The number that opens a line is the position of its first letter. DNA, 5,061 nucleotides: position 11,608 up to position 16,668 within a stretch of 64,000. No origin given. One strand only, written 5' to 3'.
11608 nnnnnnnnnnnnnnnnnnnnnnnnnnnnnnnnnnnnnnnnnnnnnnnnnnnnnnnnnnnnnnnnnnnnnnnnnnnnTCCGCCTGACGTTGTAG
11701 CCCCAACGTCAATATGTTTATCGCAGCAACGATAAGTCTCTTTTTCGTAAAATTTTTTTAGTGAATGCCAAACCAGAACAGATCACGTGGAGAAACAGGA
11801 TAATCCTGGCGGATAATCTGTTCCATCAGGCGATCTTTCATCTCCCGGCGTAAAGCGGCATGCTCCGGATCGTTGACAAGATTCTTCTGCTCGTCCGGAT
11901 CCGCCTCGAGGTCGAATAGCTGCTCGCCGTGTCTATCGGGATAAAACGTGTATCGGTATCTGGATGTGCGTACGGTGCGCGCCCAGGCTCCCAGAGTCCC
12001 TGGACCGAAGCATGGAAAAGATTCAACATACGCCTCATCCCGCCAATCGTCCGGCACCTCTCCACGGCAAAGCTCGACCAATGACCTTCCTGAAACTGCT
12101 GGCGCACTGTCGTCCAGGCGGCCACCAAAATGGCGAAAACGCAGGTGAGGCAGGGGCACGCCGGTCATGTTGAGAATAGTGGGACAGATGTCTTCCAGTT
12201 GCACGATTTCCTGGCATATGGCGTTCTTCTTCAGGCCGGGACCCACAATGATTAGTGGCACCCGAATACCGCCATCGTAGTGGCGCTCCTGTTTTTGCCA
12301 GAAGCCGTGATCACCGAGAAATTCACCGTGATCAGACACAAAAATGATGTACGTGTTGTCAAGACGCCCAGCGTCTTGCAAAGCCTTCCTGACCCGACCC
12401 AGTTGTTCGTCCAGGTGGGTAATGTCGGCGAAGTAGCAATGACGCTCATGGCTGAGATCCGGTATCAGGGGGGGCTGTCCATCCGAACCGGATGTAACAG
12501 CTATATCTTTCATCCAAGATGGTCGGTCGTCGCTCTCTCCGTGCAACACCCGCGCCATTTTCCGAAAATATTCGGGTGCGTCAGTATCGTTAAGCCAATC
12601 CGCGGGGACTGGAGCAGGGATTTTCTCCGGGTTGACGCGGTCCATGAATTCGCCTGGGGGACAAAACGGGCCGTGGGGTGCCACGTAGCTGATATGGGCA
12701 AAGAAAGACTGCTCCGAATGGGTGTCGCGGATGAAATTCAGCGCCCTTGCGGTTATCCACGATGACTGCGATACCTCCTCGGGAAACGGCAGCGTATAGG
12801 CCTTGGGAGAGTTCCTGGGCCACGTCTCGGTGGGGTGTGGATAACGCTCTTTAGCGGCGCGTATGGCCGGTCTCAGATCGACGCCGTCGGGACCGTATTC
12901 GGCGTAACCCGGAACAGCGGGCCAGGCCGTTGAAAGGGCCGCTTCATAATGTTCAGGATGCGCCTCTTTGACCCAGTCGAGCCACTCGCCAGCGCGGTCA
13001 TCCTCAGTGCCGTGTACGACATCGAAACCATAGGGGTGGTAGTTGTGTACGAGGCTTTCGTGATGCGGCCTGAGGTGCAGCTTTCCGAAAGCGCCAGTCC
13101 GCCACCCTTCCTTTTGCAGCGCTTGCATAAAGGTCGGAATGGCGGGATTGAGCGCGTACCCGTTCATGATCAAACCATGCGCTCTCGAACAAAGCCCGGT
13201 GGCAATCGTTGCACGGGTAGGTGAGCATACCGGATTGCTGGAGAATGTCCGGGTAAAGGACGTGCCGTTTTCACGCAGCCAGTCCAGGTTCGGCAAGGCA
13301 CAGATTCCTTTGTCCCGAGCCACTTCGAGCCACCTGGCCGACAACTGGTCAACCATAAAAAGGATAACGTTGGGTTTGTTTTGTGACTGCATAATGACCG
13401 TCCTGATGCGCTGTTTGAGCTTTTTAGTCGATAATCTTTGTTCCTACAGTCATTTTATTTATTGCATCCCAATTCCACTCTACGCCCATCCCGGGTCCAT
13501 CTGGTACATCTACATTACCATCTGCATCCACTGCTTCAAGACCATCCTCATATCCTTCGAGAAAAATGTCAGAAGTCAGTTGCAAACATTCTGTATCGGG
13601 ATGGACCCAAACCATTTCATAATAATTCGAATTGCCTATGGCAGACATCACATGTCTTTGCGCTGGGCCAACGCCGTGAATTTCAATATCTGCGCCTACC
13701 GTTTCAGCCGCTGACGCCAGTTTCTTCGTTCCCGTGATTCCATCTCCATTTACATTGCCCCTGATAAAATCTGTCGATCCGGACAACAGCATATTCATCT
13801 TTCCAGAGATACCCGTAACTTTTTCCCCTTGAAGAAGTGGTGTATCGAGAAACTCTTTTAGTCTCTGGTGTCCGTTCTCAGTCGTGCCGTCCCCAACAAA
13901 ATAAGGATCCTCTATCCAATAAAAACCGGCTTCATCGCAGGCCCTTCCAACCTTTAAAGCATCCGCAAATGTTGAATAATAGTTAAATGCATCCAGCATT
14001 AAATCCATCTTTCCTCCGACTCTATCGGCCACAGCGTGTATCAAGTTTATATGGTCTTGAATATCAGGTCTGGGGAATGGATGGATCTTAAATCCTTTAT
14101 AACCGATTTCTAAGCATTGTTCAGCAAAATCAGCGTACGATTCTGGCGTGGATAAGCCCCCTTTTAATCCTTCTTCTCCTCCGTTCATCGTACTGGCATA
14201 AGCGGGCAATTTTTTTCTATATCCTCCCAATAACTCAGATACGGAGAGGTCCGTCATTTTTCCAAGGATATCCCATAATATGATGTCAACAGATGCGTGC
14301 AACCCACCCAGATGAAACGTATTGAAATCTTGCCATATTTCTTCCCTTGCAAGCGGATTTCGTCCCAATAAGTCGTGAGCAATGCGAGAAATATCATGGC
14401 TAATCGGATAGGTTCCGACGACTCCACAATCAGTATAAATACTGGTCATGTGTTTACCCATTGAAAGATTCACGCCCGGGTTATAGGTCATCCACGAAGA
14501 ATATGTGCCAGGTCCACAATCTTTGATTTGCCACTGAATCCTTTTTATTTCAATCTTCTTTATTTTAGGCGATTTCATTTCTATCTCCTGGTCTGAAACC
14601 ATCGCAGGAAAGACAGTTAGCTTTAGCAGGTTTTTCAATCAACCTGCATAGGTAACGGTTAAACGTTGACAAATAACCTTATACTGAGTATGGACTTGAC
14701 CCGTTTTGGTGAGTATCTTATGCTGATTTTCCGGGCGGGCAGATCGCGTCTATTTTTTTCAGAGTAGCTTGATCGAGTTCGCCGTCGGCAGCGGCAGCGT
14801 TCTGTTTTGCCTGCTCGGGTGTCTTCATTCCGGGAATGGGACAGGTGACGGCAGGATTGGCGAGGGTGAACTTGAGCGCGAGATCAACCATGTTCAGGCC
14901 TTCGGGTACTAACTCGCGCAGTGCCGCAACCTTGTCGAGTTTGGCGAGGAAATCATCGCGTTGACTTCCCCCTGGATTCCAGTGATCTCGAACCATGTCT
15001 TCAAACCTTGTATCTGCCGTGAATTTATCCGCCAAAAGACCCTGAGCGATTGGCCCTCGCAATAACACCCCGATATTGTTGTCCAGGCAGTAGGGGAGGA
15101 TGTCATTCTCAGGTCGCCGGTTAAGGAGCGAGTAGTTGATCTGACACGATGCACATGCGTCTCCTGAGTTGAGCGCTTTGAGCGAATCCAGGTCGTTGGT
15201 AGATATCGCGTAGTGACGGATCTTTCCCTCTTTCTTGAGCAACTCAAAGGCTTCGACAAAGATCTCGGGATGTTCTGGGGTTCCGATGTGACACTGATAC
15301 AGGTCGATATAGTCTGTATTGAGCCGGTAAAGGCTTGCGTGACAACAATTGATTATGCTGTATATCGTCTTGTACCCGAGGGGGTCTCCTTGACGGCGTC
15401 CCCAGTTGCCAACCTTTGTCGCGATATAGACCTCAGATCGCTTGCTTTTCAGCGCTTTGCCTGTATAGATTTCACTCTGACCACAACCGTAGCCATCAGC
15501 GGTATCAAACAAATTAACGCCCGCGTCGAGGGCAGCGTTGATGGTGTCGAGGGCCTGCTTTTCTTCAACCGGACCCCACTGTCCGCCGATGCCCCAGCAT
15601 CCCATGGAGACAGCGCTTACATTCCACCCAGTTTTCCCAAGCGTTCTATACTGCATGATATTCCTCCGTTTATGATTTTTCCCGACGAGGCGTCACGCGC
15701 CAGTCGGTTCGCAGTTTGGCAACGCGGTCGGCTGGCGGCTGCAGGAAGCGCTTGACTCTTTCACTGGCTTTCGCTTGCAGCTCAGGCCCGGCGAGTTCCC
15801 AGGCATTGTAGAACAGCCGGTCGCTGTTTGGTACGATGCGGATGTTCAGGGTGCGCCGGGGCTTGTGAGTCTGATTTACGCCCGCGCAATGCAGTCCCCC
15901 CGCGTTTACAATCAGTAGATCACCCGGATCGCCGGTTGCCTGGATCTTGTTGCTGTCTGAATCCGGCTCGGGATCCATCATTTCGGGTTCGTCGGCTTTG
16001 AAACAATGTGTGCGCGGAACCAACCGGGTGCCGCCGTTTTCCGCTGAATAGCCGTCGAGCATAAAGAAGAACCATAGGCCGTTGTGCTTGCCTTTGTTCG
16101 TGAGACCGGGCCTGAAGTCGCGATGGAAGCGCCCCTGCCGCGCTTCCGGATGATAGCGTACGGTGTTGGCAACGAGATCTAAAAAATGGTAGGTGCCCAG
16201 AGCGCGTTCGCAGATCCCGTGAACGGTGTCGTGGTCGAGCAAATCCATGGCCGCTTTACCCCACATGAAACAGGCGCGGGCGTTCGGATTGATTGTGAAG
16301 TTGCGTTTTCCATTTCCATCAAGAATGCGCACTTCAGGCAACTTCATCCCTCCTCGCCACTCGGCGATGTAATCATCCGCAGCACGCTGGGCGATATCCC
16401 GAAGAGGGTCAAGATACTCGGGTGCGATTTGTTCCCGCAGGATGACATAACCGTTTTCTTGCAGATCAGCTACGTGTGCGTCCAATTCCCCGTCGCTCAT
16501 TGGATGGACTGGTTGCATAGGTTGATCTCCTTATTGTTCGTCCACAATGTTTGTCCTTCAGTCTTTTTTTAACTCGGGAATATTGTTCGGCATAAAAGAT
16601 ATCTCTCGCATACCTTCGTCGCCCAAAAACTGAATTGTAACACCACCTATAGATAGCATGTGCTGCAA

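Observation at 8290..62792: Nine PhyH-family Fe/2OG dioxygenase paralogs systematically interleaved and co-transcribed with 13 cytoplasmic sulfatases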

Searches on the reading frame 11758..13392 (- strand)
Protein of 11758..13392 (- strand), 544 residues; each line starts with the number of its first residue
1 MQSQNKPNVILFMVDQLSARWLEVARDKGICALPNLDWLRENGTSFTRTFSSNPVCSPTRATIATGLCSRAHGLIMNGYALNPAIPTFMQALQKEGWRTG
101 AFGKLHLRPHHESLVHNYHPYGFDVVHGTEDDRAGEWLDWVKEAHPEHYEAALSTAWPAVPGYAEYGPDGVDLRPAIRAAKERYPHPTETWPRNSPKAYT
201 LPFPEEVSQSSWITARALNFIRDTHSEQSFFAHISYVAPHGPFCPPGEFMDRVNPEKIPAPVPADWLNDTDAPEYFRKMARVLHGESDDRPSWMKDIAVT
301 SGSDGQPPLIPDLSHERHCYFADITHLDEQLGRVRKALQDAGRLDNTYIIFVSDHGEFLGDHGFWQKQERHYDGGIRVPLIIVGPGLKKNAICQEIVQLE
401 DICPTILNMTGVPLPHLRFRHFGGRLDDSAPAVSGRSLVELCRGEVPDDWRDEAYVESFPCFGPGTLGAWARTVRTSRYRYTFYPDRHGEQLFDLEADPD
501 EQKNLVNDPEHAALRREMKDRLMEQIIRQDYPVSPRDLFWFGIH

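Call 3: search_protein_families(library=pfam, proteins=[window:11758-13392:-])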
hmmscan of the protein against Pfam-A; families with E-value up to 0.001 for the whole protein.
window:11758-13392:- (544 aa): 4 families
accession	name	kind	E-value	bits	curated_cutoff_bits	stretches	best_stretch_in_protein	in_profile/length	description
PF00884.28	Sulfatase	-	6.1e-41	141.1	25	1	7-412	1-301/301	Sulfatase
PF16347.10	SGSH_C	-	4.7e-20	72.7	29.3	1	360-525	1-151/154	N-sulphoglucosamine sulphohydrolase, C-terminal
PF01663.27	Phosphodiest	-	6.6e-11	42.8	23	1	9-356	1-220/342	Type I phosphodiesterase / nucleotide pyrophosphatase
PF02995.22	DUF229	-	8.3e-05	21.9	25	1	317-359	303-345/496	Protein of unknown function (DUF229)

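Call 86: search_protein_families(library=ncbifam, max_evalue=1e-10, proteins=[window:11758-13392:-])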
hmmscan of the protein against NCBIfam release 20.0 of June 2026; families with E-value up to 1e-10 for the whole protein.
window:11758-13392:- (544 aa): 4 families
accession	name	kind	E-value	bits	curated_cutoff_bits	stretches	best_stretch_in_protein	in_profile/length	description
NF010322.0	PRK13759.1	equivalog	2.8e-74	250.4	481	2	314-526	264-457/486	arylsulfatase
TIGR03417.1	chol_sulfatase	equivalog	1.1e-50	173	433.45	2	218-521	174-435/500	choline-sulfatase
NF045661.1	HdlasePehA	equivalog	8.3e-48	163.2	900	1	203-526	176-485/506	phosphoric/sulfuric ester hydrolase PehA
NF052527.1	Mn_arylsulf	exception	2.1e-45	155.5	850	2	319-527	266-453/479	manganese-dependent arylsulfatase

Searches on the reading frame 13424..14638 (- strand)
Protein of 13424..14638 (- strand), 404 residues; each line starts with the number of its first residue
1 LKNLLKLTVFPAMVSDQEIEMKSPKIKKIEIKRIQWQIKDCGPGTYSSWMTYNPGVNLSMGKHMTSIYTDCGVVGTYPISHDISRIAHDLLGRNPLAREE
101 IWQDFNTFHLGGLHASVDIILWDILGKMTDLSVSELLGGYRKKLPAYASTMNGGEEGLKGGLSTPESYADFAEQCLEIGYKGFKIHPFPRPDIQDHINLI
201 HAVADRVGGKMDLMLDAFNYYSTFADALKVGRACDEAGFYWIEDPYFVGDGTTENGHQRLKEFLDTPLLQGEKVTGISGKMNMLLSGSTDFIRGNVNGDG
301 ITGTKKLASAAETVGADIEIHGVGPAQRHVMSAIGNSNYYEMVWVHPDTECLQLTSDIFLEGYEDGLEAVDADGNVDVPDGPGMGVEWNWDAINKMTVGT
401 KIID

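Call 3: search_protein_families(library=pfam, proteins=[window:13424-14638:-])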
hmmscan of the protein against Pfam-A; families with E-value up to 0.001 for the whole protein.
window:13424-14638:- (404 aa): 2 families
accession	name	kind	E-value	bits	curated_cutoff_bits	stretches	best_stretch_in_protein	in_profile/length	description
PF13378.12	MR_MLE_C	-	9.4e-34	117.5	29.4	1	168-392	2-219/219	Enolase C-terminal domain-like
PF02746.21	MR_MLE_N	-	4.3e-05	24.1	22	1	83-138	59-117/117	Mandelate racemase / muconate lactonizing enzyme, N-terminal domain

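Call 64: search_protein_families(library=ncbifam, max_evalue=0.01, proteins=[window:13424-14638:-])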
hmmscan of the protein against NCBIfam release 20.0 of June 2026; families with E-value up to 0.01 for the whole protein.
window:13424-14638:- (404 aa): 9 families
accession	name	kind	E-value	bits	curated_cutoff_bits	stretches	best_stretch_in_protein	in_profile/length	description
NF047820.1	TalGalacDh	equivalog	3e-26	92.2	500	1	86-388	72-356/371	L-talarate/galactarate dehydratase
NF040790.2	glucon_galact_dh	equivalog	3.3e-21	75.5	750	1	115-398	95-371/390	bifunctional D-gluconate/D-galactonate dehydratase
NF040866.1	AraD_Arch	equivalog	5.1e-17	61.9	650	1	115-393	105-366/372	arabinonate dehydratase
NF043051.1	ManoateDhtManD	equivalog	1.2e-16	60.6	550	2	198-396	193-383/403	D-mannonate dehydratase ManD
NF010624.0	PRK14017.1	equivalog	5.3e-15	55.4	311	1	82-397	44-361/382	galactonate dehydratase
NF011968.0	PRK15440.1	equivalog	7.5e-15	54.7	393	1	115-392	127-387/395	L-rhamnonate dehydratase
NF011654.0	PRK15072.1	subfamily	9.1e-15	54.4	430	2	197-391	193-379/404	D-galactonate dehydratase family protein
TIGR02534.1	mucon_cyclo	subfamily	3e-11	43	334.95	1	115-397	101-366/368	muconate/chloromuconate family cycloisomerase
NF043002.1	HProlDhtase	equivalog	7.3e-09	34.9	500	1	82-393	68-359/366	cis-3-hydroxy-L-proline dehydratase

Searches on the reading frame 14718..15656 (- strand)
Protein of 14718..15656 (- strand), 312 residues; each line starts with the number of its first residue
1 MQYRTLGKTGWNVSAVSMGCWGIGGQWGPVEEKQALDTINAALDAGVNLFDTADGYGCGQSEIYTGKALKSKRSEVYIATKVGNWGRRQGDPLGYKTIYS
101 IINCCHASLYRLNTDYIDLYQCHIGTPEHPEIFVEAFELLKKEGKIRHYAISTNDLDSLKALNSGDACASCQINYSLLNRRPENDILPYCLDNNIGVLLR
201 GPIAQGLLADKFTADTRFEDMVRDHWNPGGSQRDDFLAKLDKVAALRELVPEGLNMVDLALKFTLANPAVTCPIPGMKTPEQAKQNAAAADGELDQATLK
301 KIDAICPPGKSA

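Call 3: search_protein_families(library=pfam, proteins=[window:14718-15656:-])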
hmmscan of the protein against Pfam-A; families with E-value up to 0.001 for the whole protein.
window:14718-15656:- (312 aa): 1 family
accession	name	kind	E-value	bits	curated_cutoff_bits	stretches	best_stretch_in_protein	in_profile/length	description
PF00248.27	Aldo_ket_red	-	3.7e-65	220.3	24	1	16-305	2-289/291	Aldo/keto reductase family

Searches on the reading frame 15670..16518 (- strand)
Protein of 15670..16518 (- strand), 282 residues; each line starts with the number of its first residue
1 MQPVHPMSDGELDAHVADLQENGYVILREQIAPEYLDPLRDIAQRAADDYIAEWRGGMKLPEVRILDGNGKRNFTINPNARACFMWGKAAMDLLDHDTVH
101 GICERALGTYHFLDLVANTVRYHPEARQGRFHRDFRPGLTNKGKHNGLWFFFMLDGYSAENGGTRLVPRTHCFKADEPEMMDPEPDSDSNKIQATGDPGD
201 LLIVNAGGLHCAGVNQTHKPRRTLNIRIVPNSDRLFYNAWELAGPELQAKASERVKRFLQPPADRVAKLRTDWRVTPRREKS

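Call 3: search_protein_families(library=pfam, proteins=[window:15670-16518:-])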
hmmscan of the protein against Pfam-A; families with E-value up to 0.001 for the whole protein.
window:15670-16518:- (282 aa): 1 family
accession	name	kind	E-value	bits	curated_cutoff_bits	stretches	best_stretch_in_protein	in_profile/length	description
PF05721.19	PhyH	-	7.9e-11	43.1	22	1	20-222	2-212/213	Phytanoyl-CoA dioxygenase (PhyH)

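Call 43: search_solved_structures(query=window:15670-16518:-, max_evalue=0.1)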
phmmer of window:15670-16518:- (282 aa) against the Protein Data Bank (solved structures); distinct sequences matched with E-value up to 0.1: 34.
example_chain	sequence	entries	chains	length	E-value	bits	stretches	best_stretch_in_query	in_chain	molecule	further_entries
7eyu_B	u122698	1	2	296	8.2e-09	38.4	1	19-223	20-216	2-oxoglutarate/Fe(II)-dependent dioxygenase SptF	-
7eyr_C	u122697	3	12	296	8.2e-09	38.4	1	19-223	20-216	2-oxoglutarate/Fe(II)-dependent dioxygenase SptF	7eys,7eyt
7eyw_C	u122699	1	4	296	1.1e-08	37.9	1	19-223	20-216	2-oxoglutarate/Fe(II)-dependent dioxygenase SptF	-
5m0t_A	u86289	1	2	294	1.4e-08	37.6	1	19-218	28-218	Alpha-ketoglutarate-dependent non-heme iron oxygenase EasH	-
5ybm_A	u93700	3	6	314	1.6e-08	37.4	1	68-254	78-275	PrhA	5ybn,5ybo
5ybp_A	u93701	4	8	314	1.8e-08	37.2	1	68-254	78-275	PrhA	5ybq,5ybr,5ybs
5ybt_A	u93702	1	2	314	2e-08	37.1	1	68-254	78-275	PrhA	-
7fcb_C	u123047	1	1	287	1.2e-06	31.3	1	85-223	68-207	2-oxoglutarate/Fe(II)-dependent dioxygenase SptF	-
7vbq_B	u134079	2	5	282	8.6e-06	28.4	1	92-231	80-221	Fe(II)/(alpha)ketoglutarate-dependent dioxygenase TlxI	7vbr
9wyh_A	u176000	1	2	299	1.5e-05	27.7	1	16-224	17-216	Oxidoreductase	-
8zyb_E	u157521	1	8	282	3.8e-05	26.3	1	91-230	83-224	DhiD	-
4nao_A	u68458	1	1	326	0.0001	24.9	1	92-234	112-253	Putative oxygenase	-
6eoz_A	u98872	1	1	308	0.00022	23.8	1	91-226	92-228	Iron/alpha-ketoglutarate-dependent dioxygenase asqJ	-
5ybl_A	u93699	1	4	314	0.00023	23.8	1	90-224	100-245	Multifunctional dioxygenase ausE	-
5y7r_B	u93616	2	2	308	0.00025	23.7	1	91-226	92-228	Iron/alpha-ketoglutarate-dependent dioxygenase asqJ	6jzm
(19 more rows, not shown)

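Call 63: search_protein_families(library=ncbifam, max_evalue=0.001, proteins=[window:15670-16518:-])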
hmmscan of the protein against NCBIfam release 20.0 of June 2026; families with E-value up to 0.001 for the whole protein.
window:15670-16518:- (282 aa): 0 families
